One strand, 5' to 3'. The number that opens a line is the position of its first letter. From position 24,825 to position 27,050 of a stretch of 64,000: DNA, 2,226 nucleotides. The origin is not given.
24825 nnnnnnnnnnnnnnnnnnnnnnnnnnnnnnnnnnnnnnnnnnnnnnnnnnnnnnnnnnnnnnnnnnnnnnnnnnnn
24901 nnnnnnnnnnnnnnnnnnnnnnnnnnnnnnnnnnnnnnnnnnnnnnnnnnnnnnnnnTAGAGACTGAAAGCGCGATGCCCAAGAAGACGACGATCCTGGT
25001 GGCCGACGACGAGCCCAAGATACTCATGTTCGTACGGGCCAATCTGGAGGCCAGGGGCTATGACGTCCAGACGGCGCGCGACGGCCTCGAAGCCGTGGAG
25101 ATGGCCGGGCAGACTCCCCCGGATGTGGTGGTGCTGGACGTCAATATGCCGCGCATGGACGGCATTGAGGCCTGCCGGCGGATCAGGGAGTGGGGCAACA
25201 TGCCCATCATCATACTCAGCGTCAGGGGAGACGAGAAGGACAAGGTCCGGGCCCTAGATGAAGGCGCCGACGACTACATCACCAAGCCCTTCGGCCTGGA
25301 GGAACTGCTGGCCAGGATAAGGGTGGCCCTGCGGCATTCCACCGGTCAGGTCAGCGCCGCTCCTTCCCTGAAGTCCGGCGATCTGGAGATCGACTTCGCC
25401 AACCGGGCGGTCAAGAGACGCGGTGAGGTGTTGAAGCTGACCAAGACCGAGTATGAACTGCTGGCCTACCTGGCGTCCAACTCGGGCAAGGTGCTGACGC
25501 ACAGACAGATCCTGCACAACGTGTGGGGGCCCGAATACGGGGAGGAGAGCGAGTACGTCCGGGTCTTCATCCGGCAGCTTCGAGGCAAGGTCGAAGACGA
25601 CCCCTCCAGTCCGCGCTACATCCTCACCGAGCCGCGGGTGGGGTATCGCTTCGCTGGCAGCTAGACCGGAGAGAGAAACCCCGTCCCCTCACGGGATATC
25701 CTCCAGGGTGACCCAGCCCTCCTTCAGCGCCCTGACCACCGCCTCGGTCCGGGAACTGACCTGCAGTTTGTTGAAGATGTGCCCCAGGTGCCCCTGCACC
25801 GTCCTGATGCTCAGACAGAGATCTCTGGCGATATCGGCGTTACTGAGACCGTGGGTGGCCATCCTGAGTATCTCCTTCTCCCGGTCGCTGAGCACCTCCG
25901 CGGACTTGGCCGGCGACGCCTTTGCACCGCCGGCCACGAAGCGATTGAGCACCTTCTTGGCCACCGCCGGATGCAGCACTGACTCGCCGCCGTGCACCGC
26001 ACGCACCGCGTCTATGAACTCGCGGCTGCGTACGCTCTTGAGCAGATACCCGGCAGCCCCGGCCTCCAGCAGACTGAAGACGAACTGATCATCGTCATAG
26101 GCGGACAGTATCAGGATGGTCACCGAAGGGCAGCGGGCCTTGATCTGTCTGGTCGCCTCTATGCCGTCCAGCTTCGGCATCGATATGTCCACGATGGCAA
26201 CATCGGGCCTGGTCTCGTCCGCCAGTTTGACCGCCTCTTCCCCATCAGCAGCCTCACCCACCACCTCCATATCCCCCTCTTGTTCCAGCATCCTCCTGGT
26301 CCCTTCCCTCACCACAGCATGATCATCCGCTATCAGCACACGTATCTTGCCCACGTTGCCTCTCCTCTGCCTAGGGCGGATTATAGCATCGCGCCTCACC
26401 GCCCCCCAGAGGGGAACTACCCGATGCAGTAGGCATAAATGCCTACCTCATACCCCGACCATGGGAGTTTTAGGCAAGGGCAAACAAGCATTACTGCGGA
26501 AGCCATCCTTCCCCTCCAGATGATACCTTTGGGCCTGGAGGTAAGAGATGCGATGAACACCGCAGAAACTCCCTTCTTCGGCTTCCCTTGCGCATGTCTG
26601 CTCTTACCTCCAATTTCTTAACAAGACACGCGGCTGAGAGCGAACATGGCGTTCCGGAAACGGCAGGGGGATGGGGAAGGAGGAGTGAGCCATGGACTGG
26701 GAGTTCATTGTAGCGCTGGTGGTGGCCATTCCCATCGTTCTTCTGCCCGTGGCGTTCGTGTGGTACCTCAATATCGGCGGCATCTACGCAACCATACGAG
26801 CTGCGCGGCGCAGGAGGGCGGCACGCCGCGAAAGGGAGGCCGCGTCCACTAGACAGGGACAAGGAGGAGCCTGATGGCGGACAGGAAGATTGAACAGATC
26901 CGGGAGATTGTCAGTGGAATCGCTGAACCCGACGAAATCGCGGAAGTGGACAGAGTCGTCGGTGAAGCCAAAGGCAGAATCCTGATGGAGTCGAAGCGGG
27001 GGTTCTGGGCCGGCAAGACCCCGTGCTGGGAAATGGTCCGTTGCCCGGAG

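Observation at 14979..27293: Duplicated small membrane-protein module: a shared palindromic upstream motif, one copy co-translated with a Cys-rich protein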

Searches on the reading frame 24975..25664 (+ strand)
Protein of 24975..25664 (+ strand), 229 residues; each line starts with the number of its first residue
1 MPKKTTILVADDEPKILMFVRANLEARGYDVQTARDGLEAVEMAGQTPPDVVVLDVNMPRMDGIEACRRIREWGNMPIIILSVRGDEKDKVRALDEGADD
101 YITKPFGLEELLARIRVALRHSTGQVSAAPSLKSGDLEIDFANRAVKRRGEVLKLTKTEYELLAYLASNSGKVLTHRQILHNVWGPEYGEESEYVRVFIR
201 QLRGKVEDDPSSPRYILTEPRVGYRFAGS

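Call 4: search_protein_families(library=ncbifam, proteins=[window:24975-25664:+], max_evalue=1)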
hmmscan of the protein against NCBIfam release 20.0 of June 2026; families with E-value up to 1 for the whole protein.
window:24975-25664:+ (229 aa): 107 families (the best 25 are shown)
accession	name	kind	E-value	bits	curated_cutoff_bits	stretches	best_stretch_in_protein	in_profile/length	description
NF007820.0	PRK10529.1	equivalog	8e-69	231.5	325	1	5-226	2-223/225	two-component system response regulator KdpE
NF040534.1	resp_reg_YycF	equivalog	2.6e-60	203.6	340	1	6-225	2-226/231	response regulator YycF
NF040689.1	MtrAB_MtrA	equivalog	3.4e-60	203.1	300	1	7-225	1-217/219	MtrAB system response regulator MtrA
NF045944.1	ResRegRpaBCyano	equivalog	9.7e-58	195.2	330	1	8-226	1-227/229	response regulator transcription factor RpaB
TIGR02154.1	PhoB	equivalog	1.1e-52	178.6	296.2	1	5-226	3-225/226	phosphate regulon transcriptional regulator PhoB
NF033120.0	vanR_FM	exception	2.1e-52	178.1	460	1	3-228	2-231/231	vancomycin resistance response regulator transcription factor, VanR-F/VanR-M family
NF041733.1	resp_reg_CseB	equivalog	1.9e-51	174.6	350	1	6-209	2-214/228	two-component system response regulator CseB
TIGR01387.1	cztR_silR_copR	subfamily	1.5e-49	168.6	279.2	1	7-225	1-217/218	heavy metal response regulator transcription factor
NF033117.2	vanR_ACDEGLN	exception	8.4e-46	156.3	350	1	7-225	1-224/226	VanR-ABDEGLN family response regulator transcription factor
NF008296.0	PRK11083.1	equivalog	3.3e-45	154.2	273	1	4-225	3-224/228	two-component system response regulator CreB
NF007005.1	PRK09468.1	equivalog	8.1e-45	153.1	331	1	4-226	3-231/237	osmolarity response regulator transcription factor OmpR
NF053854.1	RespRegPhoBBctds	equivalog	1.4e-43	148.8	270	1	7-226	1-224/225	two-component system response regulator PhoB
NF045914.1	RespRegNblR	equivalog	3.5e-42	144.6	300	1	4-224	6-223/228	response regulator transcription factor NblR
NF008567.0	PRK11517.1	equivalog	7.2e-42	143.3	353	1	7-227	3-219/223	response regulator transcription factor HprR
NF041734.1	resp_reg_RppA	equivalog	3.7e-41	141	250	1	7-227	3-228/229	two-component system response regulator RppA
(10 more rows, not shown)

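Call 5: search_protein_families(library=pfam, proteins=[window:24975-25664:+], max_evalue=1)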
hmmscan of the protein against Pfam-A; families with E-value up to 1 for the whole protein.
window:24975-25664:+ (229 aa): 4 families
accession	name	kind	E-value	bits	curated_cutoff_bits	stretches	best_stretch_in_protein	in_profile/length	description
PF00072.30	Response_reg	-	2.3e-34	118.3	30.2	1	7-116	1-111/111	Response regulator receiver domain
PF00486.34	Trans_reg_C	-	5.8e-24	84.4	26.2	1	150-226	1-77/77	Transcriptional regulatory protein, C terminal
PF21695.3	GlnR_1st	-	0.064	13.6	27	1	39-118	32-110/111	Transcription regulator GlnR, N-terminal domain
PF23198.2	PDE8A_N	-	0.11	12.8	29.6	1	24-74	30-81/147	PDE8A-like, N-terminal domain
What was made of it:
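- Checked: The paralogous kinase at 23659-24960, the OmpR-type RR at 24975-25664 and the LuxR-type RR at 25689-26399 are confirmed (calls 4, 5).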

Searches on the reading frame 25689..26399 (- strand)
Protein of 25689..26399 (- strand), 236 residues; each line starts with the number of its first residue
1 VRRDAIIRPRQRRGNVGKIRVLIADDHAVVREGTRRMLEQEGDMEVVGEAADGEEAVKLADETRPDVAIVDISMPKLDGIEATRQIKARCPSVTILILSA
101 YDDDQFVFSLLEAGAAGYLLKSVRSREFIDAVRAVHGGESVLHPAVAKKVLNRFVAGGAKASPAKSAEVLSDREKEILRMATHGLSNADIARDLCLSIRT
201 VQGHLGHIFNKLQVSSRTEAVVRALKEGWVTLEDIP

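Call 4: search_protein_families(library=ncbifam, proteins=[window:25689-26399:-], max_evalue=1)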
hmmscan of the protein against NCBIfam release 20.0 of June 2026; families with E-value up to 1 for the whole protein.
window:25689-26399:- (236 aa): 129 families (the best 25 are shown)
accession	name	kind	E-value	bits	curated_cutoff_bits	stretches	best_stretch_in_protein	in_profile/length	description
NF047785.1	respo_reg_MadR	equivalog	5.4e-49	166.4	300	1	19-229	1-208/209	MadR family response regulator transcription factor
NF052445.1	RespRegMctR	equivalog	7.2e-47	159.5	300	1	18-227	1-202/205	two-component system response regulator MctR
NF007935.0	PRK10651.1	equivalog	4.6e-44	150.2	250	1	18-226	6-212/216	two-component system response regulator NarL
NF007018.1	PRK09483.1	equivalog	3e-43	148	280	1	19-232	2-211/217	UvrY/SirA/GacA family response regulator transcription factor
NF007708.0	PRK10403.1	equivalog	5.5e-38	130.6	343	1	18-226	6-210/215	nitrate/nitrite response regulator protein NarP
NF011896.0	PRK15369.1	equivalog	2.5e-37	128.6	242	1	18-221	3-201/211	two component system response regulator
NF007685.0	PRK10360.1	equivalog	1.7e-27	96.5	258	1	19-229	2-196/196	response regulator transcription factor UhpA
NF001965.0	PRK00742.1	subfamily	1.1e-25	90.7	293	1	18-125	3-111/357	chemotaxis-specific protein-glutamate methyltransferase CheB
NF007419.0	PRK09958.1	equivalog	1.2e-24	87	251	1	21-219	3-193/204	acid-sensing system DNA-binding response regulator EvgA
NF007403.0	PRK09935.1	equivalog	2.5e-24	86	271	1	20-221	5-201/210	fimbria biosynthesis transcriptional regulator FimZ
NF041830.1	RR_TF_ErdR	exception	2.4e-23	83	390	1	20-222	3-203/213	response regulator transcription factor ErdR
NF041367.1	CheY_Halo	equivalog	9.3e-23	80.8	200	1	21-135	1-113/114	chemotaxis protein CheY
NF009206.0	PRK12555.1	subfamily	1e-21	77.3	342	1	19-116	1-99/340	chemotaxis-specific protein-glutamate methyltransferase CheB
NF008098.0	PRK10840.1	equivalog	4.1e-21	75.5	235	1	18-214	3-195/216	response regulator transcription factor RcsB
TIGR02875.1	spore_0_A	equivalog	6.7e-19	68.2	200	1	18-139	2-125/262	sporulation transcription factor Spo0A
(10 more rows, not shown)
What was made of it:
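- On NarL/FixJ-family response regulator (window 25689-26399 and 37223-37948): It is below the equivalog cut-offs for NarL, MadR and MctR (call 4), so it is a family member and not one of those named proteins.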

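Call 5: search_protein_families(library=pfam, proteins=[window:25689-26399:-], max_evalue=1)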
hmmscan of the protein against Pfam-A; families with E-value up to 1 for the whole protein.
window:25689-26399:- (236 aa): 10 families
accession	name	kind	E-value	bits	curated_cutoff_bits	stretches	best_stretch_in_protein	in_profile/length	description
PF00072.30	Response_reg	-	9.9e-30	103.4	30.2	1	21-133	1-111/111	Response regulator receiver domain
PF00196.25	GerE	-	5.7e-19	67.9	23.5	1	169-224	2-57/57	Bacterial regulatory proteins, luxR family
PF08281.18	Sigma70_r4_2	-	5.2e-05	23.2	25.7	1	169-205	10-47/54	Sigma-70, region 4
PF13551.12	HTH_29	-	0.0055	17.2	28.1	1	175-204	2-32/64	Winged helix-turn helix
PF13384.12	HTH_23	-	0.0082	16.4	24.6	1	176-202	9-35/50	Homeodomain-like domain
PF14493.12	HTH_40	-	0.019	15.7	27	1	177-213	5-41/89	Helix-turn-helix domain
PF13936.12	HTH_38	-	0.019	15.2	27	1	173-202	8-38/44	Helix-turn-helix domain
PF19610.4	DUF6115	-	0.049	14.4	27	1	166-196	92-122/134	Family of unknown function (DUF6115)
PF04545.22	Sigma70_r4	-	0.05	13.6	24.1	1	169-212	4-48/50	Sigma-70, region 4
PF13542.12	HTH_Tnp_ISL3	-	0.075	12.9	27.4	1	174-202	17-44/51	Helix-turn-helix domain of transposase family ISL3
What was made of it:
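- On NarL/FixJ-family response regulator (window 25689-26399 and 37223-37948): PF00072 at 103 bits and PF00196 at 68 bits (call 5).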

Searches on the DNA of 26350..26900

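Call 29: search_rna_families(source=window, start=26350, end=26900, threshold=evalue, max_evalue=10)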
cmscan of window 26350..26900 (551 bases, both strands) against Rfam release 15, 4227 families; matches with E-value up to 10: 1.
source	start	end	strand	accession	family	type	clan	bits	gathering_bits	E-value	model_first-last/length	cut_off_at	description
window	26600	26686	-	RF02174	SMAD5-AS1_2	Gene; lncRNA;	-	10.9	50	2.9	1-129/129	no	SMAD5 antisense RNA 1 conserved region 2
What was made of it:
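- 26537..26611 (+): Conserved stem-loop at the start of the 5' UTR, closed by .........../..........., with an internal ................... motif. The rest of the 155-nt UTR runs to 26691. No Rfam match (call 29).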

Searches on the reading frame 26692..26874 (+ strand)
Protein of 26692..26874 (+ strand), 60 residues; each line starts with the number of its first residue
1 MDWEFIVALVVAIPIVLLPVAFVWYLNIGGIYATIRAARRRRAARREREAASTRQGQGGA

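Call 4: search_protein_families(library=ncbifam, proteins=[window:26692-26874:+], max_evalue=1)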
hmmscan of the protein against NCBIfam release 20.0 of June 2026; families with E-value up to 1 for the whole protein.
window:26692-26874:+ (60 aa): 2 families
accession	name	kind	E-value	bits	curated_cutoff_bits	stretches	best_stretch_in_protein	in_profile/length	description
TIGR03923.1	T7SS_EccE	equivalog_domain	0.00016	20.7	108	1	4-49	28-73/344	type VII secretion protein EccE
NF007399.1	PRK09928.1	subfamily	0.14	10.1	695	1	6-53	469-516/675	choline BCCT transporter BetT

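Call 5: search_protein_families(library=pfam, proteins=[window:26692-26874:+], max_evalue=1)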
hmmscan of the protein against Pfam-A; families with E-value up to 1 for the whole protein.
window:26692-26874:+ (60 aa): 4 families
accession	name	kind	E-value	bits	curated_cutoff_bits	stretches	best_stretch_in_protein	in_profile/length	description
PF07219.19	HemY_N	-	0.0081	16.7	31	1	7-56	17-66/107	HemY protein N-terminus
PF25129.1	Pyr4-TMTC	-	0.056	13.6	27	1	2-46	57-103/227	Pyr4-like transmembrane terpene cyclases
PF15938.10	DUF4750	-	0.1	12.8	27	1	5-26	8-29/54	Domain of unknown function (DUF4750)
PF17204.8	Sid-5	-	0.13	12.9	27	1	2-38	13-49/76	Sid-5 family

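Call 9: find_homologous_proteins(query=window:26692-26874:+, max_evalue=0.01)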
Query window:26692-26874:+ (60 aa): 688 proteins with E <= 0.01 among 938 candidates; the best 120 are listed.
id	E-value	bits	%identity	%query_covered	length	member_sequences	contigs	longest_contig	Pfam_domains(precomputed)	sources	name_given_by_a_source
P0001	1.4e-30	121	100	100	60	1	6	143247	-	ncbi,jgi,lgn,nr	ncbi:MAG: hypothetical protein FJ020_00980 [Chloroflexi bacterium]|nr:hypothetical protein [Chlorofl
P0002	4.1e-28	113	95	100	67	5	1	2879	-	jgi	jgi:hypothetical protein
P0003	5.2e-19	85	73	92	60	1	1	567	-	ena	-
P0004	5.3e-19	85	69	97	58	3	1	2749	-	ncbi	-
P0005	2.1e-18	83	84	52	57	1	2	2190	-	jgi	jgi:hypothetical protein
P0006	2.1e-18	83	73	92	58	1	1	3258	-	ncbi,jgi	jgi:hypothetical protein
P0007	2.7e-18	83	71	92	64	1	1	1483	-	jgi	jgi:hypothetical protein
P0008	2.8e-18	83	68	95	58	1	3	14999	-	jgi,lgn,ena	jgi:hypothetical protein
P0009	3.1e-18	82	71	92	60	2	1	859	-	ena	-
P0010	3.1e-18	82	84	52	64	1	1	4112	-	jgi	jgi:hypothetical protein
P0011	3.1e-18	82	84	52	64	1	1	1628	-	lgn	-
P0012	3.2e-18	82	84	52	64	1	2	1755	-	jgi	jgi:hypothetical protein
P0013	3.2e-18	82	84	52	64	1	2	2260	-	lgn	-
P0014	7.3e-18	81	75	80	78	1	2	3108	-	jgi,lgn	-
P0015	7.3e-18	81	67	97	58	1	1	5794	-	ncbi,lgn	-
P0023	1.8e-17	80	66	98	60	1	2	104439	-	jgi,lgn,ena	-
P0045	7.2e-17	78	81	53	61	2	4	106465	-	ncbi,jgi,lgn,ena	-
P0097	4.1e-16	76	81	53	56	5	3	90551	-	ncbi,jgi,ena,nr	ncbi:MAG TPA: hypothetical protein G4O09_05735 [Dehalococcoidia bacterium]|nr:hypothetical protein [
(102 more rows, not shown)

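Call 13: find_encoding_contigs(protein=P0023, flank=6000, max_places=3)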
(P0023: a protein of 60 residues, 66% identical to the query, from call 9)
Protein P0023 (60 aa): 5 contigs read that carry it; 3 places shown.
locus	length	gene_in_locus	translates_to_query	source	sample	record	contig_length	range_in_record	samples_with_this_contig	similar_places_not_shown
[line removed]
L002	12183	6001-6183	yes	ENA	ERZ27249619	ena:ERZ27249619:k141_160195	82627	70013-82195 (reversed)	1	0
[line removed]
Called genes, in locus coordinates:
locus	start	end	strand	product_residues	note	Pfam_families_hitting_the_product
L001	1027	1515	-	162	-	-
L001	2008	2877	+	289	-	PF00795:CN_hydrolase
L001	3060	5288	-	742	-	PF00384:Molybdopterin, PF01568:Molydop_binding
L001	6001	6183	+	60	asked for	-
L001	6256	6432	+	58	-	-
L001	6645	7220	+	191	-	PF04879:Molybdop_Fe4S4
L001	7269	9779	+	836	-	-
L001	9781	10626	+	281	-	PF13237:Fer4_10 (faint), PF12838:Fer4_7, PF13247:Fer4_11, PF12838:Fer4_7 (weak), PF00037:Fer4 (weak), PF12797:Fer4_2 (weak), PF12837:Fer4_6 (weak), PF13187:Fer4_9 (weak)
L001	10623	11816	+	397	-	PF03916:NrfD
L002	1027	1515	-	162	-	-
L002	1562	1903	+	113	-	-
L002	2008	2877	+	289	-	PF00795:CN_hydrolase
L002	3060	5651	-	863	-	PF00384:Molybdopterin, PF01568:Molydop_binding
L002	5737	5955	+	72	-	-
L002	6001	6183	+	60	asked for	-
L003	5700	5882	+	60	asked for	-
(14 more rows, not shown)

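Call 14: find_encoding_contigs(protein=P0045, flank=6000, max_places=3)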
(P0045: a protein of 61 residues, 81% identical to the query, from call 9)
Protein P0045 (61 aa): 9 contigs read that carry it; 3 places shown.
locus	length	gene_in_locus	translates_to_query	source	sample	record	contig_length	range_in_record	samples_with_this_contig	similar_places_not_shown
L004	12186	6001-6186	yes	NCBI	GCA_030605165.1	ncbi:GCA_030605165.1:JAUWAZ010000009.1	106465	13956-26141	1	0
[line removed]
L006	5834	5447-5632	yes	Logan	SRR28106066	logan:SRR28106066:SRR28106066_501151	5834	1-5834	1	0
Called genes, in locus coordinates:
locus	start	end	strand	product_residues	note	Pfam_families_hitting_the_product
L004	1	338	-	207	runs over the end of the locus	PF02660:G3P_acyltransf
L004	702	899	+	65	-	-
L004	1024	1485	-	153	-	-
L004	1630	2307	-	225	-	PF02492:cobW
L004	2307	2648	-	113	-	PF01155:HypA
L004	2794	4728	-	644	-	PF01590:GAF, PF13185:GAF_2, PF13492:GAF_3, PF00989:PAS, PF13188:PAS_8, PF13426:PAS_9, PF07730:HisKA_3, PF02518:HATPase_c, +1 more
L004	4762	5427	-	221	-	PF00072:Response_reg, PF00196:GerE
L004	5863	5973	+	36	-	-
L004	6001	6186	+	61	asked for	-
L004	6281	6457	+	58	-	-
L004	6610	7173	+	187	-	PF10518:TAT_signal (weak), PF04879:Molybdop_Fe4S4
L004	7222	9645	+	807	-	PF00384:Molybdopterin, PF01568:Molydop_binding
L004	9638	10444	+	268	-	PF12797:Fer4_2 (weak), PF13237:Fer4_10 (faint), PF12838:Fer4_7, PF13247:Fer4_11, PF00037:Fer4 (weak), PF12797:Fer4_2 (weak), PF12837:Fer4_6 (weak), PF13187:Fer4_9 (weak)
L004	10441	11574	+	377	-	PF03916:NrfD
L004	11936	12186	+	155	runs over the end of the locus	PF01750:HycI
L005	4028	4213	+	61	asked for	-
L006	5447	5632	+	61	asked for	-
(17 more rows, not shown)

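Call 15: find_encoding_contigs(protein=P0097, flank=6000, max_places=3)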
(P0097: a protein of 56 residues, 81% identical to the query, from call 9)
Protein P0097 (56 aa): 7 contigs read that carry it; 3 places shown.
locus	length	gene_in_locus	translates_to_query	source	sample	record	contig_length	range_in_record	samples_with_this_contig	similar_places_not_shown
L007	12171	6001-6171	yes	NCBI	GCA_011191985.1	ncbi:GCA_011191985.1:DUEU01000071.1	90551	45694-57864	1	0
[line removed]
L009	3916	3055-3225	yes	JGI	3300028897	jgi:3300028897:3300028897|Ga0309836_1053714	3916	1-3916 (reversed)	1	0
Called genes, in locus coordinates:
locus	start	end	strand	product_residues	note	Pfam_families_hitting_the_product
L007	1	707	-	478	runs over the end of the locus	PF01565:FAD_binding_4, PF02913:FAD-oxidase_C (faint)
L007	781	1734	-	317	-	PF12641:Flavodoxin_3, PF12724:Flavodoxin_5, PF12838:Fer4_7 (faint)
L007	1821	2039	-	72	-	PF13237:Fer4_10 (weak), PF00037:Fer4, PF12837:Fer4_6 (weak), PF14697:Fer4_21 (faint), PF12838:Fer4_7 (weak), PF13187:Fer4_9 (weak)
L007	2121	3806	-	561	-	PF00890:FAD_binding_2, PF01266:DAO (weak), PF03486:HI0933_like (weak), PF07992:Pyr_redox_2 (weak), PF12831:FAD_oxidored (weak), PF02910:Succ_DH_flav_C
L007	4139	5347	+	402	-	PF13433:Peripla_BP_5, PF13458:Peripla_BP_6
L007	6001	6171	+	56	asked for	-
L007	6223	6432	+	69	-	-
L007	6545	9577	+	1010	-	-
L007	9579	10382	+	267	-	-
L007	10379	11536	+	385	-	PF03916:NrfD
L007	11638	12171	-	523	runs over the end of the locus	PF07705:CARDB (faint), PF00963:Cohesin (weak), PF00041:fn3 (weak), PF16656:Pur_ac_phosph_N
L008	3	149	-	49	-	?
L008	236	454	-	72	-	PF13237:Fer4_10, PF00037:Fer4, PF12837:Fer4_6 (weak), PF14697:Fer4_21 (weak), PF12838:Fer4_7, PF13187:Fer4_9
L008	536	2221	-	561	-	PF00890:FAD_binding_2, PF01266:DAO (weak), PF03486:HI0933_like (weak), PF07992:Pyr_redox_2 (weak), PF12831:FAD_oxidored (weak), PF02910:Succ_DH_flav_C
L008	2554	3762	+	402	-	PF13433:Peripla_BP_5, PF13458:Peripla_BP_6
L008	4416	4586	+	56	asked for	-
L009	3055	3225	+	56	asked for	-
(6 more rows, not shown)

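Call 46: search_protein_families(library=pfam, proteins=[L004:2794-4728:-], max_evalue=0.01)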
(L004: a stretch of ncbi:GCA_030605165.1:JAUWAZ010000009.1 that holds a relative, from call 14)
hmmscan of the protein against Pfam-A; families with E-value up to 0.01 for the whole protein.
L004:2794-4728:- (644 aa): 13 families
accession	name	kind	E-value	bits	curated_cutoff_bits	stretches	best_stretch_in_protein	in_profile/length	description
PF13185.12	GAF_2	-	8.5e-18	65.3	28.6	1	149-288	2-136/136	GAF domain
PF01590.32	GAF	-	1.8e-17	64.5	22.4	1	150-287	1-133/133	GAF domain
PF02518.31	HATPase_c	-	2e-15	57.6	26.4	1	550-643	3-108/111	Histidine kinase-, DNA gyrase B-, and HSP90-like ATPase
PF07730.19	HisKA_3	-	2.8e-11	44.2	24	1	443-510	1-68/68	Histidine kinase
PF00989.32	PAS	-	5.8e-10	39.6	22.6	1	308-419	1-113/113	PAS fold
PF13188.13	PAS_8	-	1.5e-09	37.8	21.8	1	308-350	1-40/65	PAS domain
PF13492.12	GAF_3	-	1.9e-08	35.2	27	1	151-289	2-129/129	GAF domain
PF13426.13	PAS_9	-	4.4e-08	33.8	27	1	319-421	2-103/103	PAS domain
PF08448.16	PAS_4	-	5.6e-06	27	23.1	1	314-424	1-110/110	PAS fold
PF08447.18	PAS_3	-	0.00046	20.8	25.6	1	330-414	1-87/89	PAS fold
PF13581.12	HATPase_c_2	-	0.00051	20.5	27.4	1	556-606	35-90/127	Histidine kinase-like ATPase domain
PF13589.12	HATPase_c_3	-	0.00063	20.2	25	1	567-602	16-52/137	Histidine kinase-, DNA gyrase B-, and HSP90-like ATPase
PF05231.19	MASE1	-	0.0089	15.6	29.8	0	48-122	222-285/299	MASE1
